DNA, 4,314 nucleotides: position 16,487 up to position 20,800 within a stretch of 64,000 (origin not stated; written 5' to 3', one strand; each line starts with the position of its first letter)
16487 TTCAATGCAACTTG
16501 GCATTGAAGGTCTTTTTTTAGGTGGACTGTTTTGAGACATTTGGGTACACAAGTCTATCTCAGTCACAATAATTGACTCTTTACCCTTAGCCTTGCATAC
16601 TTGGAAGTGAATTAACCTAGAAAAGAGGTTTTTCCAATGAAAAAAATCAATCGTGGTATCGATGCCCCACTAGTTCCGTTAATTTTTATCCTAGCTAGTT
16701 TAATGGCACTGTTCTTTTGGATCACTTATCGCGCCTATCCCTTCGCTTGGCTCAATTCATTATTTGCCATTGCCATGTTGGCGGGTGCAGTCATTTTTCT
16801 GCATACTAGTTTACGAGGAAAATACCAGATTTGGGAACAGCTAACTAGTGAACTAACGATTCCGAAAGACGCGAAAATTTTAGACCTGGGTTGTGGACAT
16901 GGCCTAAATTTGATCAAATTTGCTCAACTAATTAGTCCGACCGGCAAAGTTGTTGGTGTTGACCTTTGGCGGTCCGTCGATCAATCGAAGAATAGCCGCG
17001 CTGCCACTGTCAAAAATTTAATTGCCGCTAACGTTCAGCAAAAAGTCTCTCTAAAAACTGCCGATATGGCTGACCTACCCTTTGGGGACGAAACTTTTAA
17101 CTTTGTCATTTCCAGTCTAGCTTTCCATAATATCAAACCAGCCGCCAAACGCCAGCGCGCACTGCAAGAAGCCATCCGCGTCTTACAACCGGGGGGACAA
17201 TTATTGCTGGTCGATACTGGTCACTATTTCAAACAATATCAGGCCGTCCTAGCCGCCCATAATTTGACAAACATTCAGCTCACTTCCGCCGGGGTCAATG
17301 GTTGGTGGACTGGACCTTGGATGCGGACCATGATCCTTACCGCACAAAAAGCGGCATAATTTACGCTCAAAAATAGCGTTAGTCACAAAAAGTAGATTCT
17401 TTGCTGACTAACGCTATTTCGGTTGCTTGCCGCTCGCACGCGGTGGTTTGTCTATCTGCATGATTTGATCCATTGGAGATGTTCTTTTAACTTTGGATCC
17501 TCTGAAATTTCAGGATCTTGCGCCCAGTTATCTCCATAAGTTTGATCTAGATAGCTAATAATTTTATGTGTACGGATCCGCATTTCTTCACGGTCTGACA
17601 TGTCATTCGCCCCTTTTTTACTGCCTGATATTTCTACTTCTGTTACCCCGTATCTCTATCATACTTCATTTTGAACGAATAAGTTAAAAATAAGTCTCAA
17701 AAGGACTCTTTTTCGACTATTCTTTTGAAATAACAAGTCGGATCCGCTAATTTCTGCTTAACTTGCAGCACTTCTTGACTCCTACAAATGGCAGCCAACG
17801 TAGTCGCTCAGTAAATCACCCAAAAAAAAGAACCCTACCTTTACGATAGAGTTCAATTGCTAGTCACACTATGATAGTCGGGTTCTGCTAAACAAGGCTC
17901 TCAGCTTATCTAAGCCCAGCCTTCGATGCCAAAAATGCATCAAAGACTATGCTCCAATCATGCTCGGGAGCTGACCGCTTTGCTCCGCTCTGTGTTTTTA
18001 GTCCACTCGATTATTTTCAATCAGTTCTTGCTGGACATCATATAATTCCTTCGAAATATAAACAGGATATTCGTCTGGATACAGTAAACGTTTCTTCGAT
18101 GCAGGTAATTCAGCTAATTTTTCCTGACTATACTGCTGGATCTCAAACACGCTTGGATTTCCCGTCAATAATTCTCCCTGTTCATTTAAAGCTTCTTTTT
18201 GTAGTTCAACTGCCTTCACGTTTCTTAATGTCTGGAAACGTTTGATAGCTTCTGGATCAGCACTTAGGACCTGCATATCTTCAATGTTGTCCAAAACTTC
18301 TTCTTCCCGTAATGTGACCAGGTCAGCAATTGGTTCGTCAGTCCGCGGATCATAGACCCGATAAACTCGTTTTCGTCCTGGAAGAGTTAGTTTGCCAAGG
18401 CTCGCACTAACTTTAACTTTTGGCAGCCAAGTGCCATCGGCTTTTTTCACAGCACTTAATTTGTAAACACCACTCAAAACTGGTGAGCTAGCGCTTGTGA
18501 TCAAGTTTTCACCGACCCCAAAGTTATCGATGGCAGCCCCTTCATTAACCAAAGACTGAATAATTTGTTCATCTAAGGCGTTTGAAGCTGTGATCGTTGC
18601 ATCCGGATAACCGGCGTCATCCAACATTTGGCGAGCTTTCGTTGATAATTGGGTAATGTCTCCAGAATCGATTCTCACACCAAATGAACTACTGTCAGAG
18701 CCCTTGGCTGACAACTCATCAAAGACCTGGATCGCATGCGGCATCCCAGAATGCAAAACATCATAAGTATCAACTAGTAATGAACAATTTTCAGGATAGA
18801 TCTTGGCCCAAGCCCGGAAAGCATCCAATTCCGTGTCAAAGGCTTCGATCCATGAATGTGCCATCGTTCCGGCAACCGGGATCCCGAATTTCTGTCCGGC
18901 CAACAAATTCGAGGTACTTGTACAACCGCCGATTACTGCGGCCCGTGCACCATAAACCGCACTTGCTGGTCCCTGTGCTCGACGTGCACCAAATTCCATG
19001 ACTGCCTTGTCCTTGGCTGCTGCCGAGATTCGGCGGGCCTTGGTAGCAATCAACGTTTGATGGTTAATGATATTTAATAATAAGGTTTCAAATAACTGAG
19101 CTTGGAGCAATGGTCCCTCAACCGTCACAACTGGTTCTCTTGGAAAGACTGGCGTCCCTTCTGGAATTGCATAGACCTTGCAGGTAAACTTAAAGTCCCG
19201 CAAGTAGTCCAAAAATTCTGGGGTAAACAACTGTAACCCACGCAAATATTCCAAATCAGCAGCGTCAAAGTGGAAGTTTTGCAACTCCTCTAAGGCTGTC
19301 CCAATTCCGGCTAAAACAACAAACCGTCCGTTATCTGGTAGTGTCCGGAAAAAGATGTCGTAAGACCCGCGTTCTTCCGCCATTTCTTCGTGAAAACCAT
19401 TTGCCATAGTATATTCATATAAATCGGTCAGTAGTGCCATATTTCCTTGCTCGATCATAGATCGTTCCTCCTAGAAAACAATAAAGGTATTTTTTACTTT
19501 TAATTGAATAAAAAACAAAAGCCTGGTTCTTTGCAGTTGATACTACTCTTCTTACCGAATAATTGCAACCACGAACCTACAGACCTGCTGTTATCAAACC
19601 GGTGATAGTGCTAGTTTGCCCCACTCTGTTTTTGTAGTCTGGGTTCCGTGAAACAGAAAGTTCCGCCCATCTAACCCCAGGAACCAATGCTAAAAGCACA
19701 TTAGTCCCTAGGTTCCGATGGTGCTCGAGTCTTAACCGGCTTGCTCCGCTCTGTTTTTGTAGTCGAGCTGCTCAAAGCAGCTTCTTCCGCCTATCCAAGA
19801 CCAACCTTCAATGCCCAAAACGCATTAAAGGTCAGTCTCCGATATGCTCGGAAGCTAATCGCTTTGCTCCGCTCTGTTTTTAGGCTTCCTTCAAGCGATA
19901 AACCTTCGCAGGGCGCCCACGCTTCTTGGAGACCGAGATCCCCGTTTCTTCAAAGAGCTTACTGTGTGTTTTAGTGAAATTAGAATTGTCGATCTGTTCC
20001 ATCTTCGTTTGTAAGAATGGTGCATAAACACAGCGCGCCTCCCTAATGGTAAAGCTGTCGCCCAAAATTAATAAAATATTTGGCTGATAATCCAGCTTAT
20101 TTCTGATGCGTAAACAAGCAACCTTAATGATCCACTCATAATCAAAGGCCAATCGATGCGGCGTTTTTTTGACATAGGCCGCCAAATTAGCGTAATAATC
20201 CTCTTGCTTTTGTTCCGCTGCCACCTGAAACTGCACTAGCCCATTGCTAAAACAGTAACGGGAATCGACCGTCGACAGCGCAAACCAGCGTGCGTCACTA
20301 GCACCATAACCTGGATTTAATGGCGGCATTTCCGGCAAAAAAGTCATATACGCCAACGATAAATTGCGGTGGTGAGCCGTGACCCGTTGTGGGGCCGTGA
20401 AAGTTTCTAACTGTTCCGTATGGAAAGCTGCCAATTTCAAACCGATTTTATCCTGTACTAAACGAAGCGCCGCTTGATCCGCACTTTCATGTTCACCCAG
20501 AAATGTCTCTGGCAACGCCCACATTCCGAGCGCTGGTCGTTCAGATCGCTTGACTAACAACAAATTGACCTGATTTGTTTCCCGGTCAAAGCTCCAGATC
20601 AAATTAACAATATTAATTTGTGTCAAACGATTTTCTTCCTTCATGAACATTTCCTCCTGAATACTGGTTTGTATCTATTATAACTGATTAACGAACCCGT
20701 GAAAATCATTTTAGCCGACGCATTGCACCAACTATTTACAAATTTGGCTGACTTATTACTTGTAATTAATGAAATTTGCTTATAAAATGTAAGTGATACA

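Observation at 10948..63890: Very dense family of about 125-bp structured repeats (family A): at least 15 copies at 9 loci in 64 kb, singly and in 2-3 copy tandem runs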

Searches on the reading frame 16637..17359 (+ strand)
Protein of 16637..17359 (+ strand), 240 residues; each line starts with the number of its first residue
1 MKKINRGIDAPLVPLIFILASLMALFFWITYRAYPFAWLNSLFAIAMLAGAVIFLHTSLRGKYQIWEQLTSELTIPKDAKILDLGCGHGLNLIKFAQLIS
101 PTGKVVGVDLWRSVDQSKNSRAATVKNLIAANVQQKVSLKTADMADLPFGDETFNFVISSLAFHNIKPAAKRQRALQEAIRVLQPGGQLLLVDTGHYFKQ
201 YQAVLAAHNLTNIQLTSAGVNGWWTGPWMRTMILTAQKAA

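Call 23: search_protein_families(library=ncbifam, proteins=[window:16637-17359:+])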
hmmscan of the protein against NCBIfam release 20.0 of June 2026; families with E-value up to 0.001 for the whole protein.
window:16637-17359:+ (240 aa): 39 families (the best 25 are shown)
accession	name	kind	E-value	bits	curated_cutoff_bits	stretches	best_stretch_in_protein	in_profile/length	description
NF041537.1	ArsM_AhpD_UU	exception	3.6e-20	72.1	510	1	74-193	73-182/345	arsenite methyltransferase/AhpD domain selenoprotein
NF041536.1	ArsM_DUF2284_UU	exception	8.9e-19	67.1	575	1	75-194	74-183/459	arsenite methyltransferase/DUF2284 domain selenoprotein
NF047649.1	MTase_UXPK_star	exception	9.7e-19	67.5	460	1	80-193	80-183/283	methyltransferase/UXPK-star double selenoprotein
NF001240.0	PRK00216.1-1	equivalog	2e-15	56.5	378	1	61-195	46-172/251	bifunctional demethylmenaquinone methyltransferase/2-methoxy-6-polyprenyl-1,4-benzoquinol methylase UbiE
NF040539.1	AST_met_ArsM_2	exception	5.3e-15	56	240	1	77-197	56-169/262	putative arsinothricin biosynthesis methyltransferase ArsM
TIGR01934.1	MenG_MenH_UbiE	subfamily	7.1e-15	54.9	158.35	1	64-195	25-145/223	ubiquinone/menaquinone biosynthesis methyltransferase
NF001244.0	PRK00216.1-5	equivalog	1.4e-14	53.9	216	1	63-196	33-158/236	bifunctional demethylmenaquinone methyltransferase/2-methoxy-6-polyprenyl-1,4-benzoquinol methylase UbiE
NF043040.1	corrin_prot_MT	hypoth_equivalog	6.1e-14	52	180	1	64-194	29-150/216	corrinoid protein-associated methyltransferase CpaM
NF001243.0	PRK00216.1-4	equivalog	1.1e-13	51.1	235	1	65-195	34-155/237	demethylmenaquinone methyltransferase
TIGR02752.1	MenG_heptapren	equivalog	1.7e-12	47.4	419.85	1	67-195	35-153/231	demethylmenaquinone methyltransferase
NF008823.0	PRK11873.1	subfamily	2.4e-12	46.9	263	1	79-193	79-183/272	arsenite methyltransferase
NF045667.1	MTase_DVU1556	equivalog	2.5e-12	46.7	155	1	66-194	11-122/213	DVU_1556 family methyltransferase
NF038099.1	AsSugarArsM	exception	4e-12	45.9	400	1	76-193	57-173/321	arsenosugar biosynthesis arsenite methyltransferase ArsM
NF052510.1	methyltran_MpqE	exception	6.3e-12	45.4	335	1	61-193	29-153/234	methyl-plastoquinone biosynthesis methyltransferase MpqE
NF001241.0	PRK00216.1-2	equivalog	2.8e-11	43.5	327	1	61-196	34-152/231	demethylmenaquinone methyltransferase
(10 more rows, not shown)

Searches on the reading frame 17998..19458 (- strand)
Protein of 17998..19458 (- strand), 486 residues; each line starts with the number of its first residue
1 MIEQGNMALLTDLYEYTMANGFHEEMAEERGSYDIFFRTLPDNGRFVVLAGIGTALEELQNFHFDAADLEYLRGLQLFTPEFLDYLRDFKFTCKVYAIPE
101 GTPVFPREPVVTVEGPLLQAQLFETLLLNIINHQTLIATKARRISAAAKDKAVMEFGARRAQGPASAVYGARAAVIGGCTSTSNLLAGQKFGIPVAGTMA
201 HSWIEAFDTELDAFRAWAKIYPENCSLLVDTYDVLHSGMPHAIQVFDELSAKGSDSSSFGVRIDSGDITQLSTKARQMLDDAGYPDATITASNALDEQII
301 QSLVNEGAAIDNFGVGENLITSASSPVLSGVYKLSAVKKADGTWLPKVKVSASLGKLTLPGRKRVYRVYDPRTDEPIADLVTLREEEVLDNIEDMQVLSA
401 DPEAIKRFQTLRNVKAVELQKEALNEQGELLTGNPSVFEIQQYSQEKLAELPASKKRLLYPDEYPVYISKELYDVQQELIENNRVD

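Call 23: search_protein_families(library=ncbifam, proteins=[window:17998-19458:-])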
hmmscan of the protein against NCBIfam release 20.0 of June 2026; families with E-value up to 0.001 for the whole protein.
window:17998-19458:- (486 aa): 13 families
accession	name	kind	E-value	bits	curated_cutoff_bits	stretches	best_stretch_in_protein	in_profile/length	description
NF006695.0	PRK09243.1-2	equivalog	5.6e-196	651.8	469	1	6-484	5-476/480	nicotinate phosphoribosyltransferase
NF009131.0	PRK12484.1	equivalog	3.2e-165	550.3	330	1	3-484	2-445/455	nicotinate phosphoribosyltransferase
TIGR01513.1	NAPRTase_put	equivalog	4.4e-165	550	297.4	1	8-472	1-452/452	nicotinate phosphoribosyltransferase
NF006694.0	PRK09243.1-1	equivalog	4.2e-144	480.8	663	1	3-483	3-476/485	nicotinate phosphoribosyltransferase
NF006696.0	PRK09243.1-3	equivalog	2.7e-136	454.9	503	1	3-482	8-446/451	nicotinate phosphoribosyltransferase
NF006697.0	PRK09243.1-4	equivalog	4.6e-135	451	776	1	5-482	7-476/488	nicotinate phosphoribosyltransferase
NF006698.0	PRK09243.1-5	equivalog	2e-96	323.4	531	1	4-459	12-426/440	nicotinate phosphoribosyltransferase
NF006415.0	PRK08662.1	equivalog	2e-40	138.8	243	1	82-415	61-368/381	nicotinate phosphoribosyltransferase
NF003704.0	PRK05321.1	subfamily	1.2e-26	93.7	379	1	9-358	14-375/398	nicotinate phosphoribosyltransferase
NF005529.0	PRK07188.1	equivalog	7.7e-24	84.3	378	1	93-321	78-321/358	nicotinate phosphoribosyltransferase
TIGR01514.1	NAPRTase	equivalog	2e-19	69.9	269.55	1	9-357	6-381/399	nicotinate phosphoribosyltransferase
TIGR00078.1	nadC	equivalog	9.8e-07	28.3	198.4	1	96-180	59-142/269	carboxylating nicotinate-nucleotide diphosphorylase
NF006629.0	PRK09198.1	equivalog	1.9e-05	23.6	405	0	93-281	98-314/465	nicotinate phosphoribosyltransferase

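Call 28: find_homologous_proteins(query=window:17998-19458:-, max_evalue=1e-100)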
Query window:17998-19458:- (486 aa): 7430 proteins with E <= 1e-100 among 8000 candidates; the best 120 are listed.
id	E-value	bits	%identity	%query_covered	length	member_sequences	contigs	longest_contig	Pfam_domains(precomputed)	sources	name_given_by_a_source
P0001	0.0e+0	1077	100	100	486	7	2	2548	PF04095.23,PF02749.23,PF17767.8,PF17956.7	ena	-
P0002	4.0e-281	951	88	100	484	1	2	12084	PF04095.23,PF02749.23,PF17767.8,PF17956.7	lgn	-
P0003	5.5e-267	904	81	100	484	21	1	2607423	PF04095.23,PF02749.23,PF17767.8,PF17956.7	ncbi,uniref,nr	ncbi:nicotinate phosphoribosyltransferase [Ligilactobacillus acidipiscis]|uniref:Nicotinate phosphor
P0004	5.4e-261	884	80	100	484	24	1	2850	PF04095.23,PF02749.23,PF17767.8,PF17956.7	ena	-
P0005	6.7e-259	877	81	100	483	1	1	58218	PF04095.23,PF02749.23,PF17767.8,PF17956.7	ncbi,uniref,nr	ncbi:nicotinate phosphoribosyltransferase [Ligilactobacillus salitolerans]|uniref:Nicotinate phospho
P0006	5.9e-245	831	77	99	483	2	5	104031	PF04095.23,PF02749.23,PF17767.8,PF17956.7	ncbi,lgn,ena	-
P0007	2.2e-199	681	65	99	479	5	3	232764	PF04095.23,PF02749.23,PF17767.8,PF17956.7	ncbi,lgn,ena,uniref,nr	ncbi:nicotinate phosphoribosyltransferase [Ligilactobacillus sp. WC1T17]|uniref:Nicotinate phosphori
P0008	1.2e-198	679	64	99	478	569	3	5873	PF04095.23,PF02749.23,PF17767.8,PF17956.7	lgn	-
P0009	3.9e-187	641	61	98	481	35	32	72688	PF04095.23,PF02749.23,PF17767.8,PF17956.7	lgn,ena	-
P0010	1.8e-186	639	61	99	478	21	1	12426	PF04095.23,PF02749.23,PF17767.8,PF17956.7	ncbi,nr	ncbi:MAG: nicotinate phosphoribosyltransferase [Lentilactobacillus diolivorans]|nr:nicotinate phosph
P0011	6.9e-186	637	60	99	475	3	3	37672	PF04095.23,PF02749.23,PF17767.8,PF17956.7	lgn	-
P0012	1.2e-185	636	61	98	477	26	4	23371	PF04095.23,PF02749.23,PF17767.8,PF17956.7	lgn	-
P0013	3.2e-185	634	61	98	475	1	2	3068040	PF04095.23,PF02749.23,PF17767.8,PF17956.7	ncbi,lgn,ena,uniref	ncbi:nicotinate phosphoribosyltransferase [Lentilactobacillus hilgardii]|uniref:nicotinate phosphori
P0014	3.3e-185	634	60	98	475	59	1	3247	PF04095.23,PF02749.23,PF17767.8,PF17956.7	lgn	-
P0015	3.6e-185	634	61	98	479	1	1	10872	PF04095.23,PF02749.23,PF17767.8,PF17956.7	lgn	-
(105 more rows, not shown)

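Call 29: find_encoding_contigs(protein=P0002, flank=10000, max_places=2)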
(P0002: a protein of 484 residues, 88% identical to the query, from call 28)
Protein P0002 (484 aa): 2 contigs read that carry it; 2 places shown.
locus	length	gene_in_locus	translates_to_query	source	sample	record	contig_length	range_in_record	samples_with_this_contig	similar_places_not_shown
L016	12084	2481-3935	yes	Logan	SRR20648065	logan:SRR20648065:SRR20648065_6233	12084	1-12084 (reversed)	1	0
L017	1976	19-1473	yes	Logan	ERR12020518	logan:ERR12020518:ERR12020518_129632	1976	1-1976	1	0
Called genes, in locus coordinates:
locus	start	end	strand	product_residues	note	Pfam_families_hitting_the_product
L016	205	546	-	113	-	-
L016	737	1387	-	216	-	PF13460:NAD_binding_10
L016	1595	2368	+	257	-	PF00293:NUDIX (weak), PF21906:WHD_NrtR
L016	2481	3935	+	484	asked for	PF17767:NAPRTase_N, PF02749:QRPTase_N (weak), PF04095:NAPRTase, PF17956:NAPRTase_C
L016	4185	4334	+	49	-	-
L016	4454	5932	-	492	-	-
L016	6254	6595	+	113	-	PF21426:GBS104-like_Ig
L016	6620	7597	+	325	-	PF22904:NOMO1-like_2nd (faint), PF17802:SpaA, PF17210:SdrD_B (weak), PF17802:SpaA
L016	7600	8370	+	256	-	PF16555:GramPos_pilinD1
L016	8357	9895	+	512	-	PF16555:GramPos_pilinD1, PF20623:Sgo0707_N2 (weak), PF17802:SpaA, PF00746:Gram_pos_anchor (weak)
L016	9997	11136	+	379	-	PF04203:Sortase, PF13620:CarboxypepD_reg (weak)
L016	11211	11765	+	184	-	-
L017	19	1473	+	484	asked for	PF17767:NAPRTase_N, PF02749:QRPTase_N (weak), PF04095:NAPRTase, PF17956:NAPRTase_C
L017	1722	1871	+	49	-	-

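Call 30: find_encoding_contigs(protein=P0003, flank=10000, max_places=2)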
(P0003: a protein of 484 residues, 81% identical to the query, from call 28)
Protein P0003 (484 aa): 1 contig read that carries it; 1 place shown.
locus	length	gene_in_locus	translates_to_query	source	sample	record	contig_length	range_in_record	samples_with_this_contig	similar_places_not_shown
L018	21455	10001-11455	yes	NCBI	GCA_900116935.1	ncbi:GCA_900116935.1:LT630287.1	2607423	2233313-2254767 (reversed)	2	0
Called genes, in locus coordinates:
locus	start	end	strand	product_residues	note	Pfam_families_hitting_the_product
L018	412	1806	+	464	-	PF00078:RVT_1, PF08388:GIIM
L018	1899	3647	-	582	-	PF01855:POR_N, PF02776:TPP_enzyme_N, PF00205:TPP_enzyme_M, PF02775:TPP_enzyme_C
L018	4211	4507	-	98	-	PF00583:Acetyltransf_1, PF13673:Acetyltransf_10 (weak), PF13508:Acetyltransf_7 (weak), PF14542:Acetyltransf_CG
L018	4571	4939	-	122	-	PF04343:DUF488, PF22751:DUF488-N3a, PF22752:DUF488-N3i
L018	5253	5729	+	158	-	PF00255:GSHPx, PF00578:AhpC-TSA (weak), PF08534:Redoxin (weak)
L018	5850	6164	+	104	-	PF00085:Thioredoxin, PF08534:Redoxin (faint), PF13098:Thioredoxin_2, PF13905:Thioredoxin_8 (faint)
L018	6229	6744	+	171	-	PF01625:PMSR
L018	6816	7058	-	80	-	-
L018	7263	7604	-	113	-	-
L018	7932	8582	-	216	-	PF13460:NAD_binding_10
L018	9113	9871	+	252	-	PF00293:NUDIX (weak), PF21906:WHD_NrtR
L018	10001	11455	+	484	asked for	PF17767:NAPRTase_N, PF02749:QRPTase_N (weak), PF04095:NAPRTase, PF17956:NAPRTase_C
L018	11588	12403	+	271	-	PF00702:Hydrolase (faint), PF05116:S6PP (weak), PF08282:Hydrolase_3, PF12710:HAD (faint), PF05116:S6PP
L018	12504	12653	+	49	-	-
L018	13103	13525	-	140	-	PF02566:OsmC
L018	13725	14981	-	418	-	PF00375:SDF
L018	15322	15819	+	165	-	-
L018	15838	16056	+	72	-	-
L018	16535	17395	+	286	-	PF01381:HTH_3, PF12844:HTH_19 (faint)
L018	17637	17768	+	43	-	-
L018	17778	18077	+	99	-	-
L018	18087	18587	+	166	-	PF02698:DUF218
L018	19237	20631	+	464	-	PF00078:RVT_1, PF08388:GIIM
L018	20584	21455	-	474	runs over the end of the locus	PF01610:DDE_Tnp_ISL3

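Call 31: find_encoding_contigs(protein=P0005, flank=10000, max_places=2)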
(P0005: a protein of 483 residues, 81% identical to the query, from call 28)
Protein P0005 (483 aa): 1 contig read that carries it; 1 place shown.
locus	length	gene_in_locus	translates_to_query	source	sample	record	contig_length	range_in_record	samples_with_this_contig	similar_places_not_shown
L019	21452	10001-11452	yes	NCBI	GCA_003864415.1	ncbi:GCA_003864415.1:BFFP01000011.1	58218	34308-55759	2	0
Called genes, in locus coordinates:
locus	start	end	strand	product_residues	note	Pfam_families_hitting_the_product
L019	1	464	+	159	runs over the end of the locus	PF00255:GSHPx, PF00578:AhpC-TSA (weak)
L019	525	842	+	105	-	PF00085:Thioredoxin, PF13098:Thioredoxin_2 (weak), PF13905:Thioredoxin_8 (faint)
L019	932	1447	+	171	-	PF01625:PMSR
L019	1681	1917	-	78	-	-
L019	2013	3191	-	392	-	PF13527:Acetyltransf_9, PF17668:Acetyltransf_17, PF13530:SCP2_2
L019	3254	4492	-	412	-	PF02378:PTS_EIIC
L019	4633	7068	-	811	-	PF09168:PepX_N, PF02129:Peptidase_S15, PF08530:PepX_C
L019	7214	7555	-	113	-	-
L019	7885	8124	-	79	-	-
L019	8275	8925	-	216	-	PF01113:DapB_N (faint), PF13460:NAD_binding_10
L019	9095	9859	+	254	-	PF00293:NUDIX, PF21906:WHD_NrtR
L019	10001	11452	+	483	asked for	PF02749:QRPTase_N (faint), PF17767:NAPRTase_N, PF04095:NAPRTase, PF17956:NAPRTase_C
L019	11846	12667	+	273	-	PF05116:S6PP (weak), PF08282:Hydrolase_3, PF12710:HAD (faint), PF00702:Hydrolase (weak), PF05116:S6PP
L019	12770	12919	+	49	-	-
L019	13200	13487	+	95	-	-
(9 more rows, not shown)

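Call 32: find_encoding_contigs(protein=P0006, flank=10000, max_places=2)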
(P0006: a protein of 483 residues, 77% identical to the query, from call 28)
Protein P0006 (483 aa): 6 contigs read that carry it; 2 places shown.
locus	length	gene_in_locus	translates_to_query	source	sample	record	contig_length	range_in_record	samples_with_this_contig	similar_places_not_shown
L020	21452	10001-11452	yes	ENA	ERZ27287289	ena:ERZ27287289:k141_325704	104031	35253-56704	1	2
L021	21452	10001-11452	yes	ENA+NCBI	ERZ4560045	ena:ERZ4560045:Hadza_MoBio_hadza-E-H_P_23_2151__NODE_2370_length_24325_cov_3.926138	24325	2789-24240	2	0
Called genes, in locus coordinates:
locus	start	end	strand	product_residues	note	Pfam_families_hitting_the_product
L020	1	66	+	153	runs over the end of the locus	PF00582:Usp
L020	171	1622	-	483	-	PF10613:Lig_chan-Glu_bd (weak), PF00497:SBP_bac_3, PF12974:Phosphonate-bd, PF00528:BPD_transp_1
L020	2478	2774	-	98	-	PF00583:Acetyltransf_1, PF13508:Acetyltransf_7 (weak), PF14542:Acetyltransf_CG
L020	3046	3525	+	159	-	PF00255:GSHPx, PF00578:AhpC-TSA (weak)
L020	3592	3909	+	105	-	PF00085:Thioredoxin, PF08534:Redoxin (faint), PF13728:TraF (weak), PF13098:Thioredoxin_2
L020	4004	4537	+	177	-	PF01625:PMSR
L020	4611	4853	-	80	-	-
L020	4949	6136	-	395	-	PF13527:Acetyltransf_9, PF17668:Acetyltransf_17, PF13530:SCP2_2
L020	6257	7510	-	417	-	PF02378:PTS_EIIC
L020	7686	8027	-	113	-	-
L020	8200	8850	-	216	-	PF13460:NAD_binding_10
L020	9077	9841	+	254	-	PF00293:NUDIX, PF21906:WHD_NrtR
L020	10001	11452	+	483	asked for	PF17767:NAPRTase_N, PF02749:QRPTase_N (faint), PF04095:NAPRTase, PF17956:NAPRTase_C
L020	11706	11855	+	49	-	-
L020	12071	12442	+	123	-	-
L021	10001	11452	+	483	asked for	PF17767:NAPRTase_N, PF02749:QRPTase_N (faint), PF04095:NAPRTase, PF17956:NAPRTase_C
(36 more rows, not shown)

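Call 88: find_encoding_contigs(protein=P0007, flank=10000, max_places=2)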
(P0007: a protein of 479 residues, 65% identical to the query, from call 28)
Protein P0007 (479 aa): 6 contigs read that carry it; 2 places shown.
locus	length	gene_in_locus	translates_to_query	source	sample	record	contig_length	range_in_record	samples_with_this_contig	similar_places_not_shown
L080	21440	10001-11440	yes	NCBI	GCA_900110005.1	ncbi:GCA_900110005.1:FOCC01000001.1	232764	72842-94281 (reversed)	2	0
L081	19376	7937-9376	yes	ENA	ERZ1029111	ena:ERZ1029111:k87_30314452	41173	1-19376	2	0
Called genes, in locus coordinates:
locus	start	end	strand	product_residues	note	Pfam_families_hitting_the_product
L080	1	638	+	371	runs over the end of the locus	PF04203:Sortase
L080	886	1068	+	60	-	-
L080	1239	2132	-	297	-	PF00126:HTH_1, PF03466:LysR_substrate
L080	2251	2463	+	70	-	-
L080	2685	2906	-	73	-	-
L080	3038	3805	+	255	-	PF02677:QueH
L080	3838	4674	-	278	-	PF01381:HTH_3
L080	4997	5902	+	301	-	PF00899:ThiF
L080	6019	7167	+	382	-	-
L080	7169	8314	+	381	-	PF07690:MFS_1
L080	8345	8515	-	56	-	-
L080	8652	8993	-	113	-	-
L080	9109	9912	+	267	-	PF00293:NUDIX, PF21906:WHD_NrtR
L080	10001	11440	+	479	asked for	PF17767:NAPRTase_N, PF02749:QRPTase_N (weak), PF04095:NAPRTase, PF17956:NAPRTase_C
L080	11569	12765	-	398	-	PF07690:MFS_1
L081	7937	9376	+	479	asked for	PF17767:NAPRTase_N, PF02749:QRPTase_N (weak), PF04095:NAPRTase, PF17956:NAPRTase_C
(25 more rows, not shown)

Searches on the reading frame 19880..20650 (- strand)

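Call 23: search_protein_families(library=ncbifam, proteins=[window:19880-20650:-])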
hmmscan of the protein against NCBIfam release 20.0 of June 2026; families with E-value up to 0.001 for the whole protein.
window:19880-20650:- (256 aa): 8 families
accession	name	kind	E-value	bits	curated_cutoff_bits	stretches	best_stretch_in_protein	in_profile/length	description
NF050029.2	TransRepNtr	equivalog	1.9e-10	40.7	400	1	138-253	111-225/245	ADPR responsive transcriptional repressor NtrR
NF003786.0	PRK05379.1-2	equivalog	8.2e-09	35.1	397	1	30-135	231-342/354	bifunctional nicotinamide-nucleotide adenylyltransferase/Nudix hydroxylase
NF003787.0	PRK05379.1-4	equivalog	1.1e-07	31.2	449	1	29-126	220-322/346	bifunctional nicotinamide-nucleotide adenylyltransferase/Nudix hydroxylase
NF003790.0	PRK05379.2-2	equivalog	1.4e-06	27.6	403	1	28-127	228-331/354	bifunctional nicotinamide mononucleotide adenylyltransferase/ADP-ribose pyrophosphatase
NF003788.0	PRK05379.1-5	equivalog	1.6e-06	27.7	354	1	29-128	225-329/351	bifunctional nicotinamide-nucleotide adenylyltransferase/Nudix hydroxylase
NF011963.0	PRK15434.1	subfamily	4.1e-06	26.6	146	1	1-74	1-75/159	GDP-mannose mannosyl hydrolase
NF003791.0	PRK05379.2-3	equivalog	1.9e-05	24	409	1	30-127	215-317/340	bifunctional nicotinamide-nucleotide adenylyltransferase/Nudix hydroxylase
NF003785.0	PRK05379.1-1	equivalog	0.00026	20.3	418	1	29-133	215-325/347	bifunctional nicotinamide-nucleotide adenylyltransferase/Nudix hydroxylase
